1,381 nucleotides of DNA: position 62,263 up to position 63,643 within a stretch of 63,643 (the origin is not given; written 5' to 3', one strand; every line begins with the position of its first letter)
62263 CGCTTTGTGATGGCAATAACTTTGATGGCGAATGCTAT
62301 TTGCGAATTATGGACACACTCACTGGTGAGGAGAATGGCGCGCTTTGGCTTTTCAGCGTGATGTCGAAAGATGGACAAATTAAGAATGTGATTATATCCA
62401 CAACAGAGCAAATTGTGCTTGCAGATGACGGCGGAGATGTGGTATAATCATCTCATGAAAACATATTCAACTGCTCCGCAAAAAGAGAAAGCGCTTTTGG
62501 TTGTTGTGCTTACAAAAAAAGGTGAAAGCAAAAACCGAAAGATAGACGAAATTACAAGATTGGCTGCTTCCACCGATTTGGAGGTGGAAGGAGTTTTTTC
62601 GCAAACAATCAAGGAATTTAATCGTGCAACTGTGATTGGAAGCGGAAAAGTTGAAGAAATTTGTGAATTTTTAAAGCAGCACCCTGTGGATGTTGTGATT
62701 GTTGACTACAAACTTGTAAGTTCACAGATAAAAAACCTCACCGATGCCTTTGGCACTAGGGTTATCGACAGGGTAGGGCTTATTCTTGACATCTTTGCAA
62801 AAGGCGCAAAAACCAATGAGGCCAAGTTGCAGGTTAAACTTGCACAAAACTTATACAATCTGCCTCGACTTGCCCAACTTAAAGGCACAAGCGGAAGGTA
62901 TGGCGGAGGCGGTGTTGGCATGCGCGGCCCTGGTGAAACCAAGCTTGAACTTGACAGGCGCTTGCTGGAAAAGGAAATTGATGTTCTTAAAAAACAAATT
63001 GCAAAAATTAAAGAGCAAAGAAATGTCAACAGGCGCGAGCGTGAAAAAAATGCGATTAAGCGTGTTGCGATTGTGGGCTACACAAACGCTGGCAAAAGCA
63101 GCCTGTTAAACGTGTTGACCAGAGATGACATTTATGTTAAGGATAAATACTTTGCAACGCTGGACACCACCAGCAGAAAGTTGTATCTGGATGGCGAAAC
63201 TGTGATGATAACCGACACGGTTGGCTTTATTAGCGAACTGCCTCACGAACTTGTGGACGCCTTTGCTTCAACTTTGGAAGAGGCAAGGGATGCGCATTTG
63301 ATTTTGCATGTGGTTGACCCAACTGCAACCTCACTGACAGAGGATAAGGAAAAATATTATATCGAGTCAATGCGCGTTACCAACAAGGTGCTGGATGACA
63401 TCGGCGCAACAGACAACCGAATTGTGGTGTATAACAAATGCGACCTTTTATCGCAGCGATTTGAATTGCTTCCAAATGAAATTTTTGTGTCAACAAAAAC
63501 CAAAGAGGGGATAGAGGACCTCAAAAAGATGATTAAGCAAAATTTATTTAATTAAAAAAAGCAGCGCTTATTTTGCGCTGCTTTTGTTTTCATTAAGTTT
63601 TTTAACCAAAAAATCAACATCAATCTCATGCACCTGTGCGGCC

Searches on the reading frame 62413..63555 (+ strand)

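Call 39: search_protein_families(library=pfam, proteins=[window:62413-63555:+], max_evalue=0.01)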
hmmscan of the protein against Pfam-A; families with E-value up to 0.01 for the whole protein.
window:62413-63555:+ (380 aa): 10 families
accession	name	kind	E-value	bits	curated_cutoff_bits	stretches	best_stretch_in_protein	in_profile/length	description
PF13167.11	GTP-bdg_N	-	1.6e-25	89.9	25.4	1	42-129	2-89/89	GTP-binding GTPase N-terminal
PF16360.10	GTP-bdg_M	-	3.7e-24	85.5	29.5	1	132-210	2-79/79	GTP-binding GTPase Middle Region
PF01926.29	MMR_HSR1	-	4.1e-21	75.7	21.9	1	217-314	1-98/113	50S ribosome-binding GTPase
PF02421.24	FeoB_N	-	1.8e-06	28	27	1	217-305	2-90/156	Ferrous iron transport protein B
PF00350.29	Dynamin_N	-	1.6e-05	25.5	27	1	218-249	1-32/168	Dynamin family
PF00071.28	Ras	-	0.00084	19.4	21.6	1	218-349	2-120/162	Ras family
PF09439.16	SRPRB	-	0.0012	18.7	25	1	216-307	4-86/178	Signal recognition particle receptor beta subunit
PF03193.22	RsgA_GTPase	-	0.0015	18.8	30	0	197-272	87-168/174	RsgA GTPase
PF16897.10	MMR_HSR1_Xtn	-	0.0023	18.3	35.2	0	336-378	58-104/106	C-terminal region of MMR_HSR1 domain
PF08477.19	Roc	-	0.0045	17.6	27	0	217-344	1-119/119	Ras of Complex, Roc, domain of DAPkinase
